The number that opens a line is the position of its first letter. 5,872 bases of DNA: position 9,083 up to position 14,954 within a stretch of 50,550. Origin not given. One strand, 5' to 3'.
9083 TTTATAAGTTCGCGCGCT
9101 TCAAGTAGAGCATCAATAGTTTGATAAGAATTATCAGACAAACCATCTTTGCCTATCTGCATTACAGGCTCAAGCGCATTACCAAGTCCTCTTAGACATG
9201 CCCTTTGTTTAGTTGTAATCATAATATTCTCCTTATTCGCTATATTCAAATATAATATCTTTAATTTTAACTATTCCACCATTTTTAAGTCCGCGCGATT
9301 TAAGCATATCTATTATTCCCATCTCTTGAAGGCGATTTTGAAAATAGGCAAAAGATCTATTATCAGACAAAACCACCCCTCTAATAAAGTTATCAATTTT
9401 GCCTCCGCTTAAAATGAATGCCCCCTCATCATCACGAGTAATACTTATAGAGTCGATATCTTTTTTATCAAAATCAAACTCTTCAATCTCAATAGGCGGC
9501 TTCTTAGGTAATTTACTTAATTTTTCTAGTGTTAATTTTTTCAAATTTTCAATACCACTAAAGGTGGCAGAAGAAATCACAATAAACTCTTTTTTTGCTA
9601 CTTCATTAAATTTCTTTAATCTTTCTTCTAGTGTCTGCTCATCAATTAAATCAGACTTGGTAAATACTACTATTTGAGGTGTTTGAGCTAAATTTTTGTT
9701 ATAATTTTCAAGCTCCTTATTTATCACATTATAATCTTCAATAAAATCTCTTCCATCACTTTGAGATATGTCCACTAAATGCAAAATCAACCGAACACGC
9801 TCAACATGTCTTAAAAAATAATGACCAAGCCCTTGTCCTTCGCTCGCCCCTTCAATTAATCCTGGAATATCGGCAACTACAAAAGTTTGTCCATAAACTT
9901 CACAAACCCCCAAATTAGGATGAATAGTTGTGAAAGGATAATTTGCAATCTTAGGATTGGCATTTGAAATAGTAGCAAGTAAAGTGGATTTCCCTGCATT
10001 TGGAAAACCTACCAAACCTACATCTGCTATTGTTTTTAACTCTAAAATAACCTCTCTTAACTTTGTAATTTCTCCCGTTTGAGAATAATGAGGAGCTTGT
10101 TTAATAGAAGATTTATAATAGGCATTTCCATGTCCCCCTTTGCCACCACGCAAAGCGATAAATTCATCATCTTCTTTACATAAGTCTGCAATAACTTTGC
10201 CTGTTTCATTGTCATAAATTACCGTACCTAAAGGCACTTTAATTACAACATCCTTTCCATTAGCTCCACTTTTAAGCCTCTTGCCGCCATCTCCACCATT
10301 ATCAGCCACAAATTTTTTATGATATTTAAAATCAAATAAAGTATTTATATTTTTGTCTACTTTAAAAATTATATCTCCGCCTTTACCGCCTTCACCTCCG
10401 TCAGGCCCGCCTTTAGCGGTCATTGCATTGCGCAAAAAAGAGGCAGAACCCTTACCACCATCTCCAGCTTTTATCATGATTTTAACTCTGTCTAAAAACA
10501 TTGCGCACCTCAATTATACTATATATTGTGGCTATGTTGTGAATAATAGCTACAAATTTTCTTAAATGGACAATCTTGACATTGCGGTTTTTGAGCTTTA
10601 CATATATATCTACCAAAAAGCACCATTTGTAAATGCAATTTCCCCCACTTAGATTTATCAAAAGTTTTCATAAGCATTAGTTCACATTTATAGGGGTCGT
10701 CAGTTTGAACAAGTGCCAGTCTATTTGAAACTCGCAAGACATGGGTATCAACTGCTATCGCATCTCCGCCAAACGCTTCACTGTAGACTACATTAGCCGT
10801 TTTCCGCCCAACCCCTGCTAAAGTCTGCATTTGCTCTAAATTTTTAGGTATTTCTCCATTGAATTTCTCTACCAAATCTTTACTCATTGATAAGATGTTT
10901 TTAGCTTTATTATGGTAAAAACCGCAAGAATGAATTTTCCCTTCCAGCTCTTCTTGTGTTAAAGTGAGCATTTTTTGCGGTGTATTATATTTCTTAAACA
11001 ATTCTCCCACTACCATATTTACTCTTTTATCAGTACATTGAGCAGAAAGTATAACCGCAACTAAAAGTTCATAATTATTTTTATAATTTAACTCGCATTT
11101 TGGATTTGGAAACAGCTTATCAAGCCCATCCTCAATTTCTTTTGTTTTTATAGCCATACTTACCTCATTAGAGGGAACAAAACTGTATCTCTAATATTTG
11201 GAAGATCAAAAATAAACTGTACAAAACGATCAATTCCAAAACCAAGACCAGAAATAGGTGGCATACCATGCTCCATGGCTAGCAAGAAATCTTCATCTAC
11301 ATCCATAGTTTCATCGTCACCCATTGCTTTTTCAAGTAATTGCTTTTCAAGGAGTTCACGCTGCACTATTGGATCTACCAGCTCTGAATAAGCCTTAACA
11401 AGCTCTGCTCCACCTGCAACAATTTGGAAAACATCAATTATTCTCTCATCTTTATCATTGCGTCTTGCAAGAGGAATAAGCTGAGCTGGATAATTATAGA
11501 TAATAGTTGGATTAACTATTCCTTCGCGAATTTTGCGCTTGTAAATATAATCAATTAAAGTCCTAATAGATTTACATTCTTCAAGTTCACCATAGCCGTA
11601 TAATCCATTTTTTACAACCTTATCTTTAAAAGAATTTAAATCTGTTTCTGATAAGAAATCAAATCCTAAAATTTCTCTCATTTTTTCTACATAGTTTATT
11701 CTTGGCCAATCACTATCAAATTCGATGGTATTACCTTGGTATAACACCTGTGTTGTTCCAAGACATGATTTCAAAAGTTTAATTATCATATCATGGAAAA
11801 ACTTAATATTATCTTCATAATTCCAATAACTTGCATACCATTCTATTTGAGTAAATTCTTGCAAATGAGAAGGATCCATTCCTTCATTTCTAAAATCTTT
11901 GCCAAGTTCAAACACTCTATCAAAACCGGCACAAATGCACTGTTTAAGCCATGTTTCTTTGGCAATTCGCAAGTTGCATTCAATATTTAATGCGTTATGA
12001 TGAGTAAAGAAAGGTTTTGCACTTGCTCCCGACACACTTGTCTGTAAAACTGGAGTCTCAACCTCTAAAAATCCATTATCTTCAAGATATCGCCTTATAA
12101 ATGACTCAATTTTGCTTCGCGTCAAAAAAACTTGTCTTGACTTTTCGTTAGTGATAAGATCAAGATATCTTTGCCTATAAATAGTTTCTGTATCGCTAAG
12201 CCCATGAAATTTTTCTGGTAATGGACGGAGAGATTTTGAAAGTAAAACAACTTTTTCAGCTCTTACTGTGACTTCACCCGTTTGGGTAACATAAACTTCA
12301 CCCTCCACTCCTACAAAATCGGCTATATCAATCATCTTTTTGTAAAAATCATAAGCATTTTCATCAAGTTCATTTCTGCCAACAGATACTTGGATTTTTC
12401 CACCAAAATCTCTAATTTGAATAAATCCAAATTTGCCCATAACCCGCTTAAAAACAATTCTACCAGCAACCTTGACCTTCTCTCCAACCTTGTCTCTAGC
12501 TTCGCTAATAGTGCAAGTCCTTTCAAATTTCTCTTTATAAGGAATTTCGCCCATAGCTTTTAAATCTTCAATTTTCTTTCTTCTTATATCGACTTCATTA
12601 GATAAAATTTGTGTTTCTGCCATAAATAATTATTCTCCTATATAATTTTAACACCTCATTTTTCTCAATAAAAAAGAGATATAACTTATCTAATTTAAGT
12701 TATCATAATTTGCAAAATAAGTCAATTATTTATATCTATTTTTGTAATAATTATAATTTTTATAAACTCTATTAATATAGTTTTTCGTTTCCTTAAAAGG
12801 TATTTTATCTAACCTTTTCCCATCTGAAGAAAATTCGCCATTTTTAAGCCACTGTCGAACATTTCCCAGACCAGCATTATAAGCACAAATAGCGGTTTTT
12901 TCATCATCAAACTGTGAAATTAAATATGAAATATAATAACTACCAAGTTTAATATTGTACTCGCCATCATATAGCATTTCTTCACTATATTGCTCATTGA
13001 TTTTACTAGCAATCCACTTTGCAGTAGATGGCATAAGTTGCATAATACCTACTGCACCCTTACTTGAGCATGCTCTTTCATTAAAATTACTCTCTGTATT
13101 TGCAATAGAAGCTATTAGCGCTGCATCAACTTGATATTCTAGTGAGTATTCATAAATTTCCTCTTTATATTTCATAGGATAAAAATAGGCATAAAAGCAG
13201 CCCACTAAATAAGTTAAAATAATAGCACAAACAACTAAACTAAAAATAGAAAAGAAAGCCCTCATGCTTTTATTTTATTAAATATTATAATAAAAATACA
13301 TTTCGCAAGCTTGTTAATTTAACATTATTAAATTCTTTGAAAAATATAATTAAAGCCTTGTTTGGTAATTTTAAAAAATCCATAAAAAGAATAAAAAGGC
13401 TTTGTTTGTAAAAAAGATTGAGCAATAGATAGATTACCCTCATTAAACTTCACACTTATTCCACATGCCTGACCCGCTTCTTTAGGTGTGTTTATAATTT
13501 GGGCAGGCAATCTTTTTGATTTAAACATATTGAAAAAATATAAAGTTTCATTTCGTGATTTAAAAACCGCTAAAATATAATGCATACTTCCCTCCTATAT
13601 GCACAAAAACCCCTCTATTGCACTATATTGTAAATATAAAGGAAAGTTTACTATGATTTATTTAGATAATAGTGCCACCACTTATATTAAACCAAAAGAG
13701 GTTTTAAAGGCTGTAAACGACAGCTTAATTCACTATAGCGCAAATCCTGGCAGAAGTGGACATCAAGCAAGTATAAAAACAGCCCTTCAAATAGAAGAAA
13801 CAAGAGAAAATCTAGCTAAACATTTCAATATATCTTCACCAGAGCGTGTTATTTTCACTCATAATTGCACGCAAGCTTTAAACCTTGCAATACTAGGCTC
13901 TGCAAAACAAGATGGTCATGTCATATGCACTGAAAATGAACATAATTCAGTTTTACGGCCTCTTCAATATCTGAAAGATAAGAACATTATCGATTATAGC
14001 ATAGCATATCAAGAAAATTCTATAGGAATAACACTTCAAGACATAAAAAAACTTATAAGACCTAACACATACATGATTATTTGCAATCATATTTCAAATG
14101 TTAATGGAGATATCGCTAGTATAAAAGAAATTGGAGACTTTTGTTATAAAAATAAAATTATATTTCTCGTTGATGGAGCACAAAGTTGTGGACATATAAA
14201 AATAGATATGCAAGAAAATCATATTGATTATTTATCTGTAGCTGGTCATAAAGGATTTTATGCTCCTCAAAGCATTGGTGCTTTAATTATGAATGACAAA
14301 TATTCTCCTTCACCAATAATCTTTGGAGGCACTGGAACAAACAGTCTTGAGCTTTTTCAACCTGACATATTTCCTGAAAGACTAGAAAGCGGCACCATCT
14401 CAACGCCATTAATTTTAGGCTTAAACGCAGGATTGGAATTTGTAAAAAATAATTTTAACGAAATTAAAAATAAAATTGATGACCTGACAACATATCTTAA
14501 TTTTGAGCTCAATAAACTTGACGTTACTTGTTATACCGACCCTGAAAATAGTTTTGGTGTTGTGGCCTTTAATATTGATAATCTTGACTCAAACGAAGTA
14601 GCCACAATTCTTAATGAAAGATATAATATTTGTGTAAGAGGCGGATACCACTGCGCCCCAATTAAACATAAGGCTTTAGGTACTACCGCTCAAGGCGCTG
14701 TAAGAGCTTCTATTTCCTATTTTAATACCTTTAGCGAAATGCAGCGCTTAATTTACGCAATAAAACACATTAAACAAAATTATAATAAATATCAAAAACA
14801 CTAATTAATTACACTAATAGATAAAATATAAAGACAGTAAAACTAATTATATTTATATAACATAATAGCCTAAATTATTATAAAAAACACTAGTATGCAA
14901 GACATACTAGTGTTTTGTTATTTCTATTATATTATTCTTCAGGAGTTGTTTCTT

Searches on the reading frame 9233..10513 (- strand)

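Call 59: search_protein_families(library=pfam, proteins=[window:9233-10513:-], max_evalue=0.00001)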
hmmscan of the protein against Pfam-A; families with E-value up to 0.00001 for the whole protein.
window:9233-10513:- (426 aa): 4 families
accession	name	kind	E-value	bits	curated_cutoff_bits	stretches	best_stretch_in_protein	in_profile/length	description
PF01018.28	GTP1_OBG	-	1.3e-55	187.7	27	1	8-161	2-155/155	GTP1/OBG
PF01926.29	MMR_HSR1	-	7.1e-27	94.2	21.9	1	164-286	1-113/113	50S ribosome-binding GTPase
PF09269.16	DUF1967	-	1.5e-16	60.6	27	1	358-424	3-70/70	Domain of unknown function (DUF1967)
PF02421.24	FeoB_N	-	2.4e-12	47.1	27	1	165-326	3-154/156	Ferrous iron transport protein B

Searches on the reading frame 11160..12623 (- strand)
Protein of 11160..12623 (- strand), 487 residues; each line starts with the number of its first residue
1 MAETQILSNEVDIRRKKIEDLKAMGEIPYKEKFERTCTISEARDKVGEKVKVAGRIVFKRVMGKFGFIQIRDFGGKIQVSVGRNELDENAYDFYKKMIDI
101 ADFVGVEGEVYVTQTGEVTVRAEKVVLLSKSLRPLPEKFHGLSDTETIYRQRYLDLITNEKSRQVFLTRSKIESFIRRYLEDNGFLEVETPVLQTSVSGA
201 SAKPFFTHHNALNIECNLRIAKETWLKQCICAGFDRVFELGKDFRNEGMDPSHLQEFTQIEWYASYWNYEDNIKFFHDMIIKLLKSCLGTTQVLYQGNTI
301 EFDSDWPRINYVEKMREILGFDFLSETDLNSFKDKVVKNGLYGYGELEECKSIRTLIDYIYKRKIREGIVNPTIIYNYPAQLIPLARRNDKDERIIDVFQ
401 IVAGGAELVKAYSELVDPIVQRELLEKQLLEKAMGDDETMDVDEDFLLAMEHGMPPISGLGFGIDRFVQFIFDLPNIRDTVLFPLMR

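Call 59: search_protein_families(library=pfam, proteins=[window:11160-12623:-], max_evalue=0.00001)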
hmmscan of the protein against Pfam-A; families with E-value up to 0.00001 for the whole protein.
window:11160-12623:- (487 aa): 2 families
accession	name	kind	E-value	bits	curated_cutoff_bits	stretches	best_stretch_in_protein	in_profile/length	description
PF00152.25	tRNA-synt_2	-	1.1e-74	251.7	25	1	145-486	2-307/308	tRNA synthetases class II (D, K and N)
PF01336.31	tRNA_anti-codon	-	1.1e-12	48.2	27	1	50-128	1-75/75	OB-fold nucleic acid binding domain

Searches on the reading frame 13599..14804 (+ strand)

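Call 59: search_protein_families(library=pfam, proteins=[window:13599-14804:+], max_evalue=0.00001)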
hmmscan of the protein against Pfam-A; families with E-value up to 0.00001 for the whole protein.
window:13599-14804:+ (401 aa): 3 families
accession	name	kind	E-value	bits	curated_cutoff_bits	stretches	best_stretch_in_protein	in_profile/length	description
PF00266.25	Aminotran_5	-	4.7e-81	273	21.5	1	20-384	1-371/371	Aminotransferase class-V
PF00155.27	Aminotran_1_2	-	5.7e-10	39.4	19.7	1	31-194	18-187/361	Aminotransferase class I and II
PF01041.23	DegT_DnrJ_EryC1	-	2e-07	31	19.8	1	82-199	40-152/360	DegT/DnrJ/EryC1/StrS aminotransferase family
